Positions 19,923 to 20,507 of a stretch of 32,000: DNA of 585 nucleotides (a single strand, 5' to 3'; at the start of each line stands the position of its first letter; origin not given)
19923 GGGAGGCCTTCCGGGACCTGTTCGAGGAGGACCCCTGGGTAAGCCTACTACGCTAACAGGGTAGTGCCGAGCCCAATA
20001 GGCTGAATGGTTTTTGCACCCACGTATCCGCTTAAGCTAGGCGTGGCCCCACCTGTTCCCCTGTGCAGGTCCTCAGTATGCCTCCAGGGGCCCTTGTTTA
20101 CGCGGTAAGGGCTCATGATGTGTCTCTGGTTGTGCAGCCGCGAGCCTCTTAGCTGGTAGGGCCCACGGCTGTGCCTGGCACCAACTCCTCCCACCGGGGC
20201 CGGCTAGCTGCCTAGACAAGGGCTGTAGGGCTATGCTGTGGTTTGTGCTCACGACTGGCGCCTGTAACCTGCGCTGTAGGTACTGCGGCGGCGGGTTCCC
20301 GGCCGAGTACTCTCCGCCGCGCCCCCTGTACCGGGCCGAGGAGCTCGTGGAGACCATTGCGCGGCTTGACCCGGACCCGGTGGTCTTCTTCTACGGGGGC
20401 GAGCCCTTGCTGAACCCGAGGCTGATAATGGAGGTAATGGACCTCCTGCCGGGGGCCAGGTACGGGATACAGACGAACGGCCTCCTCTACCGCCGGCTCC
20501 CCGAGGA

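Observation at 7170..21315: Self-contained c-type cytochrome island (maturation genes plus 21-22 heme sites) in an archaeal context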

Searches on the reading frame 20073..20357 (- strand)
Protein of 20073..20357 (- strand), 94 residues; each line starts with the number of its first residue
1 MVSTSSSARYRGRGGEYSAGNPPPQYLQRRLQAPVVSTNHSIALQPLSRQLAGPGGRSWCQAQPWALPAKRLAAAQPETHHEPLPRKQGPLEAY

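Call 42: search_protein_families(library=pfam, proteins=[window:20073-20357:-], max_evalue=0.01)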
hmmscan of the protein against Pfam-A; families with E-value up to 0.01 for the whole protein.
window:20073-20357:- (94 aa): 0 families
